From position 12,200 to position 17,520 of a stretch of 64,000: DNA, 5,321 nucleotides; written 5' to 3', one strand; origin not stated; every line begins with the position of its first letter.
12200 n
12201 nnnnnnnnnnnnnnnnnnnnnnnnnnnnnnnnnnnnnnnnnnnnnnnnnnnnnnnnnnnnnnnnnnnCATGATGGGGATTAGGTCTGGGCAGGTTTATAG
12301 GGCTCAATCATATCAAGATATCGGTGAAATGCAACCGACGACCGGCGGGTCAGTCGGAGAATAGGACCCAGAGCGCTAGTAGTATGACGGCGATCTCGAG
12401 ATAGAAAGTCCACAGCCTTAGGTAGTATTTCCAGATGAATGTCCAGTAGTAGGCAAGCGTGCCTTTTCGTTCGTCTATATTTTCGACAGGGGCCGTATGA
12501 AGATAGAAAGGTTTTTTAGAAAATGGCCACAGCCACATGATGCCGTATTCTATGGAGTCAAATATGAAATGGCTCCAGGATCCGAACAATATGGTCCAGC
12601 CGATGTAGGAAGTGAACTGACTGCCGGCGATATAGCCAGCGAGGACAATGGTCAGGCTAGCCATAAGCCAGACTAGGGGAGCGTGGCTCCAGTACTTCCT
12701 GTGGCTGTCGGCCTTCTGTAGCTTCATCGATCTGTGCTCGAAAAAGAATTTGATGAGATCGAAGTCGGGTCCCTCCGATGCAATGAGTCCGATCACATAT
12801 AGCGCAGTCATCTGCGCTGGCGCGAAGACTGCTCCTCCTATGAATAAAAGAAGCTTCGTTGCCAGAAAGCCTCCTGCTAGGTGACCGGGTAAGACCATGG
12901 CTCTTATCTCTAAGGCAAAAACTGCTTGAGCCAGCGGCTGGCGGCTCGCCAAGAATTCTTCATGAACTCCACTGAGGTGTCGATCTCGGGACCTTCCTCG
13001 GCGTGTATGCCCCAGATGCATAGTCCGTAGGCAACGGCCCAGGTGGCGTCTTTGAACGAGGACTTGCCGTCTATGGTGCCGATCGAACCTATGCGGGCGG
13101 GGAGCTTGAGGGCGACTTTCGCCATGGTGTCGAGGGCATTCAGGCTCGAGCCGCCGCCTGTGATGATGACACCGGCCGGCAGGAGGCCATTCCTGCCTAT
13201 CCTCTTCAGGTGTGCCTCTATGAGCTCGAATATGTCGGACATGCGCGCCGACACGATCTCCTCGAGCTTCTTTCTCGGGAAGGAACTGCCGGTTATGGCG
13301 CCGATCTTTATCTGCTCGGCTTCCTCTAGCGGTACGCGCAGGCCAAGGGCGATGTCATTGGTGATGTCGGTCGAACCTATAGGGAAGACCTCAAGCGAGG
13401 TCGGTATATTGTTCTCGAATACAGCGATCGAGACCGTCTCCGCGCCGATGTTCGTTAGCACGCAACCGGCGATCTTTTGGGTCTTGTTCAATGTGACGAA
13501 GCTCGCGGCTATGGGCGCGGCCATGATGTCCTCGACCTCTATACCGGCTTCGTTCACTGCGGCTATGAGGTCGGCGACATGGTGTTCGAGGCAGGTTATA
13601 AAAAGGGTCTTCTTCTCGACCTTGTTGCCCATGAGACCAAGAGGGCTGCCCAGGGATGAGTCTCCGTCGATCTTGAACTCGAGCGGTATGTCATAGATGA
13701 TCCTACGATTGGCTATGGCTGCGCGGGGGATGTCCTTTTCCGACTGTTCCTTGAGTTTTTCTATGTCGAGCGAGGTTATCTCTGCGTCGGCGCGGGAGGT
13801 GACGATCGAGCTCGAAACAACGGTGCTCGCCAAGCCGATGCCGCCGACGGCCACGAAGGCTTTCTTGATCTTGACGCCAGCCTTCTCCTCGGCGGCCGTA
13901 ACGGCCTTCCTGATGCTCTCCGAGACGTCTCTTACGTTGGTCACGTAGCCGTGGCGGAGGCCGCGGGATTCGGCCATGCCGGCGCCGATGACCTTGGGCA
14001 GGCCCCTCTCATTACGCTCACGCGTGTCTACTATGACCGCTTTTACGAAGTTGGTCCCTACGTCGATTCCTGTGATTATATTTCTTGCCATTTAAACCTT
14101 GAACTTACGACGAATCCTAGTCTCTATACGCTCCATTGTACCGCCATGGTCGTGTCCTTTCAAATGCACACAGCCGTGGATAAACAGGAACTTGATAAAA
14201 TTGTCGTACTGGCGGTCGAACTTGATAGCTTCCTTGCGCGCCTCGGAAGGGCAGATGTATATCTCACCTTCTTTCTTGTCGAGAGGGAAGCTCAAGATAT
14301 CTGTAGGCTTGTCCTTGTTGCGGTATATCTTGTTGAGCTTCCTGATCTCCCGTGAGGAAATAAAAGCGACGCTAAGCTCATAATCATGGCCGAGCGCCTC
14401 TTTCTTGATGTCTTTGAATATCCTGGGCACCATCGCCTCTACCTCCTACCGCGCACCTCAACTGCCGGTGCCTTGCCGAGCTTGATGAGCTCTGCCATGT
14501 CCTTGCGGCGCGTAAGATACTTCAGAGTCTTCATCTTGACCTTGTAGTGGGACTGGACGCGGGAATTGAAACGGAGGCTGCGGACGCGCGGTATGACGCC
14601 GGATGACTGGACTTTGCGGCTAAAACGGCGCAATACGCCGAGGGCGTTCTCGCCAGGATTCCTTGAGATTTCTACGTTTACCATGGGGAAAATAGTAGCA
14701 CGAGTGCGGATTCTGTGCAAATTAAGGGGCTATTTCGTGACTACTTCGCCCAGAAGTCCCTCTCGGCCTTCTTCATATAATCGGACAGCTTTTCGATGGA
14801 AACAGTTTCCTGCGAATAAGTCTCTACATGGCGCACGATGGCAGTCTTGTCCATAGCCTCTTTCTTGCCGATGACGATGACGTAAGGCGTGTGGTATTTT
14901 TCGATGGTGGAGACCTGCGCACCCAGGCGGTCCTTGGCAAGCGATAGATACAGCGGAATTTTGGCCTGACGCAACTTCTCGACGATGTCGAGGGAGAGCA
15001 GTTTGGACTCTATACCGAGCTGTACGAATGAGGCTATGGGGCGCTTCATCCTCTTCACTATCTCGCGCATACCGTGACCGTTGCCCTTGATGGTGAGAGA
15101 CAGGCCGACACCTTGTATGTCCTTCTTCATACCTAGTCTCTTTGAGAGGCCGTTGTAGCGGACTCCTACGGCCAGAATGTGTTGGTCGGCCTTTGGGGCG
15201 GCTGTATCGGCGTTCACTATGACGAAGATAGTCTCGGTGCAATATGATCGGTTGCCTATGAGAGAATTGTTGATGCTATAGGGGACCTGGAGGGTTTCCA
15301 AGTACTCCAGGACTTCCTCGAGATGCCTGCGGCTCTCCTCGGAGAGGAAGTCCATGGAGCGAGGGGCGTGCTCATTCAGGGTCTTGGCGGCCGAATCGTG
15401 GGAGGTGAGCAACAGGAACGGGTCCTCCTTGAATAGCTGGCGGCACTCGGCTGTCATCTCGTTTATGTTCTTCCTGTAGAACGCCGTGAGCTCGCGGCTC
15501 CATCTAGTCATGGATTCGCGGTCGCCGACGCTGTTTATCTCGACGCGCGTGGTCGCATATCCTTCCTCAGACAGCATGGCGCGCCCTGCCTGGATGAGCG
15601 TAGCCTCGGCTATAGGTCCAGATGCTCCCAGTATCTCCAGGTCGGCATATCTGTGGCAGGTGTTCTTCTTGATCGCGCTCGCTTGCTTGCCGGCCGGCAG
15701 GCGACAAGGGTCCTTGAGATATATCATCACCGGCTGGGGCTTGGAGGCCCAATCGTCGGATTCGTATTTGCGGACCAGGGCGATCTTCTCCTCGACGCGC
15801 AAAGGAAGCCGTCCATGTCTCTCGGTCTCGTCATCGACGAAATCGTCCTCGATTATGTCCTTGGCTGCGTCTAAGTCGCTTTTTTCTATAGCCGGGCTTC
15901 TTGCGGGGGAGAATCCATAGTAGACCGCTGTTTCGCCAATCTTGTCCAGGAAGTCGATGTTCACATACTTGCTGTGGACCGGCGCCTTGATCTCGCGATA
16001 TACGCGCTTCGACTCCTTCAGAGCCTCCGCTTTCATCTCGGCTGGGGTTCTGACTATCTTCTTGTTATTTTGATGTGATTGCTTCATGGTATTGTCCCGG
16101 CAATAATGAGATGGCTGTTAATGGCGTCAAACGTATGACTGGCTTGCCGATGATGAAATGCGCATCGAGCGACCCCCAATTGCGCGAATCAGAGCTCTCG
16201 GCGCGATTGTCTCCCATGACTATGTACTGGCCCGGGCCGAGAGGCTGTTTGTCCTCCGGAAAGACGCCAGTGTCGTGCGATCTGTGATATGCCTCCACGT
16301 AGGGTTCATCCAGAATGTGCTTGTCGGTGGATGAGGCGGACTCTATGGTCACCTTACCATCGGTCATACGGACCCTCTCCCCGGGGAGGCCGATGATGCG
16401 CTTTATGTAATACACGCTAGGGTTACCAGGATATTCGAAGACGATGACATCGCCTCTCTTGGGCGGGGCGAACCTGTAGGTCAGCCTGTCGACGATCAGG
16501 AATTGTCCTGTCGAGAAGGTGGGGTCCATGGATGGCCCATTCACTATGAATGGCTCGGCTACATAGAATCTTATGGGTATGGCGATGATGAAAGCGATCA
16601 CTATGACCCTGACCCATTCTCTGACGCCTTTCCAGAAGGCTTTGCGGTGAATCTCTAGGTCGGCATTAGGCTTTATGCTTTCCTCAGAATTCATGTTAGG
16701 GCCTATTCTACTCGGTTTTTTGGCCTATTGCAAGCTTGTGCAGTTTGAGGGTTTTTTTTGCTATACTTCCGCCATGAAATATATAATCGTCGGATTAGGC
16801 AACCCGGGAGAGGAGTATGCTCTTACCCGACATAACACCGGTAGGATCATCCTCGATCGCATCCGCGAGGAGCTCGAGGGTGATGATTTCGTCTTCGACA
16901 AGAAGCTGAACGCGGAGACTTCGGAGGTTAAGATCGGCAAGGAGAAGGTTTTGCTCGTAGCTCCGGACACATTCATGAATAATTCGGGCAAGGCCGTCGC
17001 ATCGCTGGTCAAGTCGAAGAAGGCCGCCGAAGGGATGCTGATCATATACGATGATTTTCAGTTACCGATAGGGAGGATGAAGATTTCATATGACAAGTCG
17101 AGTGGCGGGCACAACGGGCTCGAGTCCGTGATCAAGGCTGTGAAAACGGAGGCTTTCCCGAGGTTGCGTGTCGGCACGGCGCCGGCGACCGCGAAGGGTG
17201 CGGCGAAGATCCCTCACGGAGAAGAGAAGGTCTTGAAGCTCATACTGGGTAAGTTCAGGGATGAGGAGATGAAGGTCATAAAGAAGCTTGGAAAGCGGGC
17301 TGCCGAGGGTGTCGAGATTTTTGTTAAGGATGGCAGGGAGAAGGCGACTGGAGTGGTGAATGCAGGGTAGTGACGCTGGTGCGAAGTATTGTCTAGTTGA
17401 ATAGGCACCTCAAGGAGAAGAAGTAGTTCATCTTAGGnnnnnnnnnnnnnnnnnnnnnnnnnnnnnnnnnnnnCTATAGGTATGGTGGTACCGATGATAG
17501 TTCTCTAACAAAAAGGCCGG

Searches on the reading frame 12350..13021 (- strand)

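Call 8: search_protein_families(library=pfam, proteins=[window:12350-13021:-], max_evalue=0.01)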
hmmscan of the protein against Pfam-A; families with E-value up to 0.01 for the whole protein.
window:12350-13021:- (223 aa): 1 family
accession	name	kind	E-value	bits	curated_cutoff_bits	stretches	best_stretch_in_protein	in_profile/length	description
PF04307.19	YdjM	-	7.9e-15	55.2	29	1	42-218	1-167/176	YdjM inner membrane protein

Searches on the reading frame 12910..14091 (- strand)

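Call 8: search_protein_families(library=pfam, proteins=[window:12910-14091:-], max_evalue=0.01)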
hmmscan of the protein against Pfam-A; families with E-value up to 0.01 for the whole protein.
window:12910-14091:- (393 aa): 4 families
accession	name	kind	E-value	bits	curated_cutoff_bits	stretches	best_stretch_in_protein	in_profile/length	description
PF14450.12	FtsA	-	2.3e-22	80.1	31.8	1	212-356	2-127/127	Cell division protein FtsA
PF02491.25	SHS2_FTSA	-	6.7e-08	33.2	25.4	1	93-166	8-79/79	SHS2 domain inserted in FTSA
PF11104.14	PilM_2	-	1.8e-06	27.6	27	1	8-333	1-303/340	Type IV pilus assembly protein PilM;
PF01869.26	BcrAD_BadFG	-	0.0015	18.6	31.5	1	8-102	2-89/271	BadF/BadG/BcrA/BcrD ATPase family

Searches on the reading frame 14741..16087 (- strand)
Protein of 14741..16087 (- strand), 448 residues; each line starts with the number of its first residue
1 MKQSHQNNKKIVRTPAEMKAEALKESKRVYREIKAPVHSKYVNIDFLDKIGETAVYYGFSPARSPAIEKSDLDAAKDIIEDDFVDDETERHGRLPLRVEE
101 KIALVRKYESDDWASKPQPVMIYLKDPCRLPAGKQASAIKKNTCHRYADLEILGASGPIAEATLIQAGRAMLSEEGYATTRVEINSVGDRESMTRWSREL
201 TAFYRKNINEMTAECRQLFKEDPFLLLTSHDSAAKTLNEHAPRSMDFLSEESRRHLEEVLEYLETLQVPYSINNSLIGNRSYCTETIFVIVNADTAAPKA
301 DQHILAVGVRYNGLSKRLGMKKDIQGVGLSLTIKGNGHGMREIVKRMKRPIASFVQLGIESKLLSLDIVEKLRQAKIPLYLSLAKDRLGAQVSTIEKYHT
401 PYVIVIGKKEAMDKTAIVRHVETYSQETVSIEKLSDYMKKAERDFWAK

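Call 8: search_protein_families(library=pfam, proteins=[window:14741-16087:-], max_evalue=0.01)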
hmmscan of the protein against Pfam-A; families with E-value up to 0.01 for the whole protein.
window:14741-16087:- (448 aa): 2 families
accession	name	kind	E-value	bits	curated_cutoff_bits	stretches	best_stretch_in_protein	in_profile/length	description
PF03129.25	HGTP_anticodon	-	2e-11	44.3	21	1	366-440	19-93/94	Anticodon binding domain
PF13393.11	tRNA-synt_His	-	9.9e-06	25.4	25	1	151-334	117-306/308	Histidyl-tRNA synthetase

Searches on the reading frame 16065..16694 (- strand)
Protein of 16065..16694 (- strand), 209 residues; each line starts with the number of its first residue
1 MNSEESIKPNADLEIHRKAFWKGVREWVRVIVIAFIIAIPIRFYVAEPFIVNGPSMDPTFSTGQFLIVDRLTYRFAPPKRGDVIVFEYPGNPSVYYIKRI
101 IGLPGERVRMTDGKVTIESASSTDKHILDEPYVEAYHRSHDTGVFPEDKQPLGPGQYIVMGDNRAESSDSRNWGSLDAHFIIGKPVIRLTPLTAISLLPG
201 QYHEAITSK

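Call 8: search_protein_families(library=pfam, proteins=[window:16065-16694:-], max_evalue=0.01)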
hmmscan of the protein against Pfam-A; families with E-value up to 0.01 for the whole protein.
window:16065-16694:- (209 aa): 2 families
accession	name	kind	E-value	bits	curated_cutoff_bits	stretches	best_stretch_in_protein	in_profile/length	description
PF10502.14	Peptidase_S26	-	2.3e-45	155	22.9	1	25-188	2-166/168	Signal peptidase, peptidase S26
PF00717.28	Peptidase_S24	-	0.00017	21.7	23.3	1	51-109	40-90/116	Peptidase S24-like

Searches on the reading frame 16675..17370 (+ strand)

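Call 8: search_protein_families(library=pfam, proteins=[window:16675-17370:+], max_evalue=0.01)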
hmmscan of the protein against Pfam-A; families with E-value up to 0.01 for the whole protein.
window:16675-17370:+ (231 aa): 1 family
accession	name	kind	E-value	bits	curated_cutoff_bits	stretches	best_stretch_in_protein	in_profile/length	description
PF01195.25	Pept_tRNA_hydro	-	1.3e-48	165.7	27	1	37-225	1-179/183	Peptidyl-tRNA hydrolase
